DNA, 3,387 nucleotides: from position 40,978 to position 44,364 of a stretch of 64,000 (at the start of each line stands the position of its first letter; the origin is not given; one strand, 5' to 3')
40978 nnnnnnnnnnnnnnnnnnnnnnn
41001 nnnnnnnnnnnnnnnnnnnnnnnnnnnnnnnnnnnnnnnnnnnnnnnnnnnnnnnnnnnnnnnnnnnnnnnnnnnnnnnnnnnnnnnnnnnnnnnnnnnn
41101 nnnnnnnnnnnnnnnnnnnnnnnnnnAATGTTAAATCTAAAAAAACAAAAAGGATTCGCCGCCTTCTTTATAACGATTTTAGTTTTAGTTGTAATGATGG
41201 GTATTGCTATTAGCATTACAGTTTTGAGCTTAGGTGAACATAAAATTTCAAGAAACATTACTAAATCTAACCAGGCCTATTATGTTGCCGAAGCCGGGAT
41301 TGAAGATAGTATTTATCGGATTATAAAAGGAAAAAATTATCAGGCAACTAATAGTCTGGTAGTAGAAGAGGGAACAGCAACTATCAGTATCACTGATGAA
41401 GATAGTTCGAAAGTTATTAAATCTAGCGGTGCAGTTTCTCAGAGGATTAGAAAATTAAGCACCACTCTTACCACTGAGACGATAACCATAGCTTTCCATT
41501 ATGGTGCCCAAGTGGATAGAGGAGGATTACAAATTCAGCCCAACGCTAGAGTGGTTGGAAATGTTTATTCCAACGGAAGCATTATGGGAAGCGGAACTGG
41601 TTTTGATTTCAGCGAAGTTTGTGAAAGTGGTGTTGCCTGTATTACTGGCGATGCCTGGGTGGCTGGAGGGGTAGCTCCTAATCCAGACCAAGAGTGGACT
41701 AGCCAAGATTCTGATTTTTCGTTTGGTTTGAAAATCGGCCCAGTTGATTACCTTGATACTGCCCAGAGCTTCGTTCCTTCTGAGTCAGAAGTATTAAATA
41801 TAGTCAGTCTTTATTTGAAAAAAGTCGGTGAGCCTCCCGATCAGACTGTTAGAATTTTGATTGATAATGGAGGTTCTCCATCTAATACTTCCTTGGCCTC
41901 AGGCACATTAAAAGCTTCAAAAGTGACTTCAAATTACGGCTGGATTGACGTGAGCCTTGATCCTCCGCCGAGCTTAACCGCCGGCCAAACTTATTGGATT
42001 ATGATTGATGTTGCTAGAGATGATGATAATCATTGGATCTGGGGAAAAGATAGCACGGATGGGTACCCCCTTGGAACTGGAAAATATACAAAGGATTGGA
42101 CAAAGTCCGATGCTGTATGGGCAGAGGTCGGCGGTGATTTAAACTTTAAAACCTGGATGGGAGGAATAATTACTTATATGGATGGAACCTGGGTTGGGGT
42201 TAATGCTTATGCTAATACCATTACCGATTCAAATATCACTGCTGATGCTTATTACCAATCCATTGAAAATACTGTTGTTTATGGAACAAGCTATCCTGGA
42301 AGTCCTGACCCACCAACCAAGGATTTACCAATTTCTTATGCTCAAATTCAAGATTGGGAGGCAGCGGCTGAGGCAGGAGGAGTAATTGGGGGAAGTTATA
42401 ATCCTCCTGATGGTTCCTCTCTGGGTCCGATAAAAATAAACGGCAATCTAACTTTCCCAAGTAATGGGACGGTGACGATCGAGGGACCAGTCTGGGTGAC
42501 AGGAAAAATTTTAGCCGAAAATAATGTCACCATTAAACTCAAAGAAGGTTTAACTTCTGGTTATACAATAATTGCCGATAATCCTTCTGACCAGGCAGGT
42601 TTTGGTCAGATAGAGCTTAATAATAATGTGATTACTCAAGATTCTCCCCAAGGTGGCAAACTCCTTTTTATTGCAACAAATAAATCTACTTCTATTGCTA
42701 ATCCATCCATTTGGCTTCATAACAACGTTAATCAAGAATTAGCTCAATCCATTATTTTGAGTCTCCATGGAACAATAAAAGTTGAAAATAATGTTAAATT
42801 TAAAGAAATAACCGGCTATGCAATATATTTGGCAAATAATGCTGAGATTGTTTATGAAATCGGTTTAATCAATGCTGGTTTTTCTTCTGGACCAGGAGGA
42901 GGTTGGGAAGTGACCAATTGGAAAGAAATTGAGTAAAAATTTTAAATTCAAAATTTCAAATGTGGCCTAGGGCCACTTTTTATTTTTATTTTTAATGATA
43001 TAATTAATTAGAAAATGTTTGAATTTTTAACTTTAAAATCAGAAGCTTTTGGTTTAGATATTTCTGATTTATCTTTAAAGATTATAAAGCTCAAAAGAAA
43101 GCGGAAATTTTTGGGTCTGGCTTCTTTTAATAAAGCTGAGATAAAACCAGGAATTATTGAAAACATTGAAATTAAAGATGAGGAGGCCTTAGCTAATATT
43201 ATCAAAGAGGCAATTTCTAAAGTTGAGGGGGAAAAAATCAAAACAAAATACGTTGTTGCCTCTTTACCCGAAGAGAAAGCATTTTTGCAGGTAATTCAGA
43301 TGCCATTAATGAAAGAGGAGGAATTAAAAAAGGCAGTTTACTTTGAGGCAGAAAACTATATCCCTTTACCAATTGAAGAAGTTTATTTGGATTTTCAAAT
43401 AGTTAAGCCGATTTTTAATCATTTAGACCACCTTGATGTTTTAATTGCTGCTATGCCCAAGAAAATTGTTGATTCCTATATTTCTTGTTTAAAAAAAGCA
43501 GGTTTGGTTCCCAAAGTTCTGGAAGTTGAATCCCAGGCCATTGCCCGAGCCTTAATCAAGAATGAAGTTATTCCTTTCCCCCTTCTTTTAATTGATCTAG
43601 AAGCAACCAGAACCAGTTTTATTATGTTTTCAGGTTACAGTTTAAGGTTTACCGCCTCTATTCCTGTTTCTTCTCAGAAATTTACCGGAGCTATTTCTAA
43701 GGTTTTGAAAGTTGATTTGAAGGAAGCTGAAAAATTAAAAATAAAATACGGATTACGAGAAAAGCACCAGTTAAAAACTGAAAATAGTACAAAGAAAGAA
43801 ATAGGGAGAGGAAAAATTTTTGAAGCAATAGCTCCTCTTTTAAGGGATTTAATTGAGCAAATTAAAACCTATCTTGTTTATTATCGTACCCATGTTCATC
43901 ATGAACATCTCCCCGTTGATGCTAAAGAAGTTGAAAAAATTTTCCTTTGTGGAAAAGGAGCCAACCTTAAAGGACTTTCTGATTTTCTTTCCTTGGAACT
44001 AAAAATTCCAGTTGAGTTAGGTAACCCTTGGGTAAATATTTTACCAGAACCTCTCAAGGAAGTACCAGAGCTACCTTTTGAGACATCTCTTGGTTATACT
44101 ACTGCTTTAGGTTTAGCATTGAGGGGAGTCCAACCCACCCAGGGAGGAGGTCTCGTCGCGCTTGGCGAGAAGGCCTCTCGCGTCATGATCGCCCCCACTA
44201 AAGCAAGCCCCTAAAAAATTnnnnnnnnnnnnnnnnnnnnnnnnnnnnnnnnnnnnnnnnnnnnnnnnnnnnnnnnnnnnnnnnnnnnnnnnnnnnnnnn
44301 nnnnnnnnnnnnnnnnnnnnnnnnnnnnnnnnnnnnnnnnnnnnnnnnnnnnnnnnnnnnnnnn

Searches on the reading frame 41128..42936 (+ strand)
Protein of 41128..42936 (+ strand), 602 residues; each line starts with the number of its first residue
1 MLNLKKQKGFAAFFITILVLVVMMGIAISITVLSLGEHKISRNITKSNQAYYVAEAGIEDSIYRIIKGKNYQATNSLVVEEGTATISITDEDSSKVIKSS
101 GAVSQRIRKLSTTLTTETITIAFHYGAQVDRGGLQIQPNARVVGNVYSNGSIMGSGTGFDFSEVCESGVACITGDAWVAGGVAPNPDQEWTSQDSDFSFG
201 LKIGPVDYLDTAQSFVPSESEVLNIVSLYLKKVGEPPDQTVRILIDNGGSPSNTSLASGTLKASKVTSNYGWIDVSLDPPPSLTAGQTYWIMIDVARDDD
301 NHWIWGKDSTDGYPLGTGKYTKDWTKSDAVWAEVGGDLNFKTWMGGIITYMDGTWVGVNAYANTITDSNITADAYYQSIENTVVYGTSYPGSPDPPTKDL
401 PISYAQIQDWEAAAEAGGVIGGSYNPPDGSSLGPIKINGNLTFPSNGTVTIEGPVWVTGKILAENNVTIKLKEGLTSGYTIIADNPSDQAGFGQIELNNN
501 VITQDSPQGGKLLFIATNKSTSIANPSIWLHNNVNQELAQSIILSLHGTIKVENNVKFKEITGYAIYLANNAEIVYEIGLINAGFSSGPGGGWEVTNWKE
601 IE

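Call 4: search_protein_families(library=pfam, proteins=[window:41128-42936:+], max_evalue=0.01)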
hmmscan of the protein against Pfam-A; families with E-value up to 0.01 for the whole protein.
window:41128-42936:+ (602 aa): 3 families
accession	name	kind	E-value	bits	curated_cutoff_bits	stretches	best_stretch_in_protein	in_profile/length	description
PF14341.11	PilX_N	-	5e-08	33.2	25.5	1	8-59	1-51/51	PilX N-terminal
PF18560.7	Lectin_like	-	0.0063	17.2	27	0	212-304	23-110/156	Lectin like domain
PF13313.11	DUF4082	-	0.0099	16.3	28.4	0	250-294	50-91/143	Domain of unknown function (DUF4082)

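Call 36: search_protein_families(library=ncbifam, proteins=[window:41128-42936:+], max_evalue=0.01)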
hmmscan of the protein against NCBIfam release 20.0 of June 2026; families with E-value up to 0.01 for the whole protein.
window:41128-42936:+ (602 aa): 1 family
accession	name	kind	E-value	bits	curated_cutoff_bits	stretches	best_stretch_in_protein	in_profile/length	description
NF041539.1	choice_anch_R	domain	4.1e-08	33.3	30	1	217-333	27-143/155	choice-of-anchor R domain-containing protein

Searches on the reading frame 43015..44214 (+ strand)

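Call 4: search_protein_families(library=pfam, proteins=[window:43015-44214:+], max_evalue=0.01)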
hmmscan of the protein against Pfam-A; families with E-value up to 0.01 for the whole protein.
window:43015-44214:+ (399 aa): 3 families
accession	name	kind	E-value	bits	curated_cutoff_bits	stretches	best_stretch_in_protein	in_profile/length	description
PF11104.14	PilM_2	-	1.4e-45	156.1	27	1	13-371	1-339/340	Type IV pilus assembly protein PilM;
PF14450.12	FtsA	-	2e-15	57.7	31.8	1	192-344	2-114/127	Cell division protein FtsA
PF06723.19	MreB_Mbl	-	0.00082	18.7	27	1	253-337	227-305/327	MreB/Mbl protein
